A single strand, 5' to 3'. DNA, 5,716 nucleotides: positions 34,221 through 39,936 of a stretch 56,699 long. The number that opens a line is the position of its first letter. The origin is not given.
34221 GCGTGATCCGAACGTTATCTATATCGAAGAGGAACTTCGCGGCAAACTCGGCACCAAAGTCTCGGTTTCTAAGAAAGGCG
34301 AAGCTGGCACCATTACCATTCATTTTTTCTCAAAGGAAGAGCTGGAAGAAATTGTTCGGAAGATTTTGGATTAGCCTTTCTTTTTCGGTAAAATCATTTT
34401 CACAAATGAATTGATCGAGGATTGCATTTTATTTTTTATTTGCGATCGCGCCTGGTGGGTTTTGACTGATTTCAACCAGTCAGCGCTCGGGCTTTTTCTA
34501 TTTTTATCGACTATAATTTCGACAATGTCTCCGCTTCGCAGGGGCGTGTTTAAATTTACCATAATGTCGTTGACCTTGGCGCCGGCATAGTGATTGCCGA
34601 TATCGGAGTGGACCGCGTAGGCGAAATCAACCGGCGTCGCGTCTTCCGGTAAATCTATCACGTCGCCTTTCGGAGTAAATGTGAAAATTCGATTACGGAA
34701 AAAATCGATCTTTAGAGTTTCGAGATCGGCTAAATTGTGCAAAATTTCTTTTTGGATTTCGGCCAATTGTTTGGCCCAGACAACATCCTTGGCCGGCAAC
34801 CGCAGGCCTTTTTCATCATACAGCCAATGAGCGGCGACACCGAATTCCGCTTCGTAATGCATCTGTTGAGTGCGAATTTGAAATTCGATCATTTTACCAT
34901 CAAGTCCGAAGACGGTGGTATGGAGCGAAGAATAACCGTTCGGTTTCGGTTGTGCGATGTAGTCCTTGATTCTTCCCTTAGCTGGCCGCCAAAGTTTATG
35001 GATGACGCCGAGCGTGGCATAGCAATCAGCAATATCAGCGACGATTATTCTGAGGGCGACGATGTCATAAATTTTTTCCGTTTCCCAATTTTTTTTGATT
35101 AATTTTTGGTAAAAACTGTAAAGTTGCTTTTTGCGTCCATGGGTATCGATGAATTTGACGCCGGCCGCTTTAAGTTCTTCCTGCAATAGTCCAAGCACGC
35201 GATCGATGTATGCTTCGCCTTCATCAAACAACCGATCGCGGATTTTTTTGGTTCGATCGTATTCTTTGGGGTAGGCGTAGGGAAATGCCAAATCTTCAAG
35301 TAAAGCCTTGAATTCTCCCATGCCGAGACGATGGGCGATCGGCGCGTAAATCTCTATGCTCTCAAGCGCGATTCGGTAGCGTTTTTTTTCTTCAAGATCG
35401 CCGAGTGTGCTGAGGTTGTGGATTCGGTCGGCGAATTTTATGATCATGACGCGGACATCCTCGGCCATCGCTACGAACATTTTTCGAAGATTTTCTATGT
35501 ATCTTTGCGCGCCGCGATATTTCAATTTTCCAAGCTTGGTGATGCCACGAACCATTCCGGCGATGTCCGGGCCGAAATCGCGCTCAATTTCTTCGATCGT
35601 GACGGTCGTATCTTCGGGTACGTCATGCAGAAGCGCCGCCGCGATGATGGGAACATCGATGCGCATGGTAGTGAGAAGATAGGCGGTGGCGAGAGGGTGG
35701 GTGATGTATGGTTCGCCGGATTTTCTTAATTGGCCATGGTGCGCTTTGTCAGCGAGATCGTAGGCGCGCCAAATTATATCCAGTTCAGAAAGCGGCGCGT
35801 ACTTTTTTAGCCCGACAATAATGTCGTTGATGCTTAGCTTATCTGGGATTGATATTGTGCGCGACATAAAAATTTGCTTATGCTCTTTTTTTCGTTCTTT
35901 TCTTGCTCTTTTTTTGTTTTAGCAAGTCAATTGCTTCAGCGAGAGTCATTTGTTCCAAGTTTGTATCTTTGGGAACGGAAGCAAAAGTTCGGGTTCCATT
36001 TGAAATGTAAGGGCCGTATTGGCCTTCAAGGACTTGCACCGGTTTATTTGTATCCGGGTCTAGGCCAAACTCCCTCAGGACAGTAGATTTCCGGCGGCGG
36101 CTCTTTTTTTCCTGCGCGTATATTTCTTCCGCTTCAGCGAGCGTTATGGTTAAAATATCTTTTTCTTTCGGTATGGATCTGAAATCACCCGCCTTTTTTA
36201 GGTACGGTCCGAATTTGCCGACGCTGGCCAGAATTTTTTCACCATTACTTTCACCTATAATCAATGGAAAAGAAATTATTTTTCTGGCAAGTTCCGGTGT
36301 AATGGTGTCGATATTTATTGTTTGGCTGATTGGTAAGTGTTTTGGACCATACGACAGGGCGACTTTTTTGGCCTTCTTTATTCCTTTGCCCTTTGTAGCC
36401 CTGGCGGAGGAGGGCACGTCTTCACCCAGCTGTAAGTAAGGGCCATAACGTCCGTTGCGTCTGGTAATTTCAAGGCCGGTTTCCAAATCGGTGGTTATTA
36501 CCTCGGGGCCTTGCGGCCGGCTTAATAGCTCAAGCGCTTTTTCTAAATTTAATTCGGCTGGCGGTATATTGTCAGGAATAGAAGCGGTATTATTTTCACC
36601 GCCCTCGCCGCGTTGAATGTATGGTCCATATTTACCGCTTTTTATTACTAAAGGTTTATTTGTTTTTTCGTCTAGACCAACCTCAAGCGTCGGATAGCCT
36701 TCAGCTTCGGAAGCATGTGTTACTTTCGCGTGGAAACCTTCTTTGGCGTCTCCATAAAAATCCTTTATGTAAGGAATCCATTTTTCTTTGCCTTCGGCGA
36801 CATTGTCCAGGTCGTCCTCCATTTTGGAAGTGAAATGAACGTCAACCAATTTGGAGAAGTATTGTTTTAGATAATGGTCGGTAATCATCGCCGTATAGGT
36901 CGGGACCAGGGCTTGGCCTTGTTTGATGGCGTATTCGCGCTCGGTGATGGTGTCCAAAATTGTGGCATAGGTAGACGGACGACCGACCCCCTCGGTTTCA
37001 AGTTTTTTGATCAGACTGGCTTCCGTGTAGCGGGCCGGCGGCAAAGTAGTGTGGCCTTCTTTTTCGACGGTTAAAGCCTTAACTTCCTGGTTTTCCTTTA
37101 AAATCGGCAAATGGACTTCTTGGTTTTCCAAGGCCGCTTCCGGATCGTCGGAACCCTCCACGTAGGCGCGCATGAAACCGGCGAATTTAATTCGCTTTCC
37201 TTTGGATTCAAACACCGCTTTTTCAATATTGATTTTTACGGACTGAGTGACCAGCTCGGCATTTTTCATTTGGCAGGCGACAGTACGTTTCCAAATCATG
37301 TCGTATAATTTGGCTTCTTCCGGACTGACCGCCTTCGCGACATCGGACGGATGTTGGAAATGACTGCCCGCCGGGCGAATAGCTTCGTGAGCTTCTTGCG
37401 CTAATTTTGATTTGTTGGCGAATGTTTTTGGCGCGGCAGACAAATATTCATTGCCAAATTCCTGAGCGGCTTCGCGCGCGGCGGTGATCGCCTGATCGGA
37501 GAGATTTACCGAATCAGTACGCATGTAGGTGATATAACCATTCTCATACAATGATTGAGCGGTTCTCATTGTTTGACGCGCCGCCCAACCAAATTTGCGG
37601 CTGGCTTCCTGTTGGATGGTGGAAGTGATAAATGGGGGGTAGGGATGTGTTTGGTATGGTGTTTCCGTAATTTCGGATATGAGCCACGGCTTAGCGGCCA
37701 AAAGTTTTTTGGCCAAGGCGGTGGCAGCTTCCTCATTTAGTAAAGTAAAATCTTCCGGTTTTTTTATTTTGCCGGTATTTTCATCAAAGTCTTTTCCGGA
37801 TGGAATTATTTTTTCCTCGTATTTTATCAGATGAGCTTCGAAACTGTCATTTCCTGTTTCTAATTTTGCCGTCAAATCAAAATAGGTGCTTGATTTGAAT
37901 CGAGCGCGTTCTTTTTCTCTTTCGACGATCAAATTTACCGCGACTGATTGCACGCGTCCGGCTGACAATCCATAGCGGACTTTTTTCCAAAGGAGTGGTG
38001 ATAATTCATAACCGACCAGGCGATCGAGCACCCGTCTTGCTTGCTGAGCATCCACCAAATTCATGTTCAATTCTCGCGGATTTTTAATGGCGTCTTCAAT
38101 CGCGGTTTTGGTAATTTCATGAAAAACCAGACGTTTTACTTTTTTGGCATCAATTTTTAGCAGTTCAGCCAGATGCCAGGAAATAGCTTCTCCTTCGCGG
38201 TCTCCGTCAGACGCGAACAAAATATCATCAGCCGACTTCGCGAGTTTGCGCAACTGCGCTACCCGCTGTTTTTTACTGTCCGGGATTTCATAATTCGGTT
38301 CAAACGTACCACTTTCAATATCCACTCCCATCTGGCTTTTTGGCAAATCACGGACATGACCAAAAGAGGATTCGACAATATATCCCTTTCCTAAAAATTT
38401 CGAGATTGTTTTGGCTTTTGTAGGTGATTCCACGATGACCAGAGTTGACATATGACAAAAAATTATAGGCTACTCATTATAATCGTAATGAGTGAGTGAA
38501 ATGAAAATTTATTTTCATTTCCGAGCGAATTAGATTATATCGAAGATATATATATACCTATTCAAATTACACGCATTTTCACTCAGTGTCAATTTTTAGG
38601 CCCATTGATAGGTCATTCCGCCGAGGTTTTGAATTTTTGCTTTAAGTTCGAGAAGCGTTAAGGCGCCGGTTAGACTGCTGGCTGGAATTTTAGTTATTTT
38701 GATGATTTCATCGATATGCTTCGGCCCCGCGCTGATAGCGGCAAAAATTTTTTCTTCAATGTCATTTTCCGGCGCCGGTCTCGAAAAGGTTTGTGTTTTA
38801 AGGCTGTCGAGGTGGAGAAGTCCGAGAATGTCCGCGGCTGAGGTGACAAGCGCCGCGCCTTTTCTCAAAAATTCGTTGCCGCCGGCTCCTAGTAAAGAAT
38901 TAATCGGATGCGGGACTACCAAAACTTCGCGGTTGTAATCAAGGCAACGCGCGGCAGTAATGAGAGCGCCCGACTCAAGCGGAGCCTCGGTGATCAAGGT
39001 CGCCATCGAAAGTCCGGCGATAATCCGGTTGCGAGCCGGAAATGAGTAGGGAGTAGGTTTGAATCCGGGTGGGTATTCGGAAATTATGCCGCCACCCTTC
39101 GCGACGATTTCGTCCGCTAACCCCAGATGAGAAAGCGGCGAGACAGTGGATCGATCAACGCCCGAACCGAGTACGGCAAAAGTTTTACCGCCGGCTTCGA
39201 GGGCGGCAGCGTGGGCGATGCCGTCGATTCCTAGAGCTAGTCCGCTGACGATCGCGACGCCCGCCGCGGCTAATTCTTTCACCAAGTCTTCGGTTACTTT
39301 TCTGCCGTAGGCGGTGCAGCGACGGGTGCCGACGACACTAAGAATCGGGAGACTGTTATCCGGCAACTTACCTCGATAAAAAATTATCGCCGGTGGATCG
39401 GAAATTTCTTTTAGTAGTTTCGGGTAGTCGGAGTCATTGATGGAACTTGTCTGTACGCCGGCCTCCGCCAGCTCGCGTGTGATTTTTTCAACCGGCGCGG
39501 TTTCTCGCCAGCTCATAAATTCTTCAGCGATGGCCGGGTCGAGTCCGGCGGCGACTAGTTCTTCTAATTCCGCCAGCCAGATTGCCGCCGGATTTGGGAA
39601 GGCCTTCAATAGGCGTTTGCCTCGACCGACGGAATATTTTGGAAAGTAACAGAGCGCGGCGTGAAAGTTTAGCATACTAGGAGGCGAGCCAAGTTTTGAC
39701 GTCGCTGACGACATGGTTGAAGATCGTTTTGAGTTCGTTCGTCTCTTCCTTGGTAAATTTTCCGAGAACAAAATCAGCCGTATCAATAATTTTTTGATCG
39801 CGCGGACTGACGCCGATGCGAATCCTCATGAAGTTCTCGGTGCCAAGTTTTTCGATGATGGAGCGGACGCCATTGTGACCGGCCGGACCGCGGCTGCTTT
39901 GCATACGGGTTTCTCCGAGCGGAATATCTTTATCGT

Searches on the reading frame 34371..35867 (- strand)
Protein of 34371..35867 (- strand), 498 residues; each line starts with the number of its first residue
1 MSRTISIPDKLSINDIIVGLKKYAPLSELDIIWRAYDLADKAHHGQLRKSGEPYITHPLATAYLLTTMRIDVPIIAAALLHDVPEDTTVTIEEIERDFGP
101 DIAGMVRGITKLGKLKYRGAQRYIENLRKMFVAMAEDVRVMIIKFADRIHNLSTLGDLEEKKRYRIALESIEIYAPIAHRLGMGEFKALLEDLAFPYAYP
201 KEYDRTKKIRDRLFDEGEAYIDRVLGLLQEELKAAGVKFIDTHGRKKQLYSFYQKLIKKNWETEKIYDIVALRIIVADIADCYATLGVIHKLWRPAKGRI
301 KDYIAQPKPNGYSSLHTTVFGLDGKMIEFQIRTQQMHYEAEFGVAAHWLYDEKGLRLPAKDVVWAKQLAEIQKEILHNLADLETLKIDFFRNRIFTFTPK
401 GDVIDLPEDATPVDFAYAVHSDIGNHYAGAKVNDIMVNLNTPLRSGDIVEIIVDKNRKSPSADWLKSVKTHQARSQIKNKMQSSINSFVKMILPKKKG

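Call 16: search_protein_families(library=pfam, proteins=[window:34371-35867:-], max_evalue=0.01)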
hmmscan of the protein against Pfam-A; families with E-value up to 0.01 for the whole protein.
window:34371-35867:- (498 aa): 4 families
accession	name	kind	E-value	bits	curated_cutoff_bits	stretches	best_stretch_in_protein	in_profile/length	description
PF13328.12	HD_4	-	5.8e-45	153.3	27.2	1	35-183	1-155/156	HD domain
PF04607.23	RelA_SpoT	-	1.1e-38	132.4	27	1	244-353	1-111/113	Region found in RelA / SpoT proteins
PF02824.27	TGS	-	3.7e-21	75.3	22.2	1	394-452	1-59/60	TGS domain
PF01966.28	HD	-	1.3e-10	42.1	22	1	54-151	1-115/116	HD domain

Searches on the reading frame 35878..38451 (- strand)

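Call 16: search_protein_families(library=pfam, proteins=[window:35878-38451:-], max_evalue=0.01)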
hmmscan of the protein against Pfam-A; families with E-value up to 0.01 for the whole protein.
window:35878-38451:- (857 aa): 3 families
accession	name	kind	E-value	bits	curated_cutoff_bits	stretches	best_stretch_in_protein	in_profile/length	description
PF01131.25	Topoisom_bac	-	5.4e-117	391.7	35.1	1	128-562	2-410/411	DNA topoisomerase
PF13368.11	Toprim_C_rpt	-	3.4e-50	168.2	22.3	4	798-854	1-56/57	Topoisomerase C-terminal repeat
PF01751.28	Toprim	-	8.8e-22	77.5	23.1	1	3-113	1-96/96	Toprim domain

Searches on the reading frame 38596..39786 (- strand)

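Call 16: search_protein_families(library=pfam, proteins=[window:38596-39786:-], max_evalue=0.01)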
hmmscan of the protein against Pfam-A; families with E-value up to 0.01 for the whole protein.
window:38596-39786:- (396 aa): 2 families
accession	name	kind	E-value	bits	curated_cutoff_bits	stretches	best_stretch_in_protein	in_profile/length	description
PF02481.21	DNA_processg_A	-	5.1e-71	238.7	29.6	1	107-315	3-211/212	DNA recombination-mediator protein A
PF17782.7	DprA_WH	-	1e-10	41.9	22.9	1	337-390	7-60/61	DprA winged helix domain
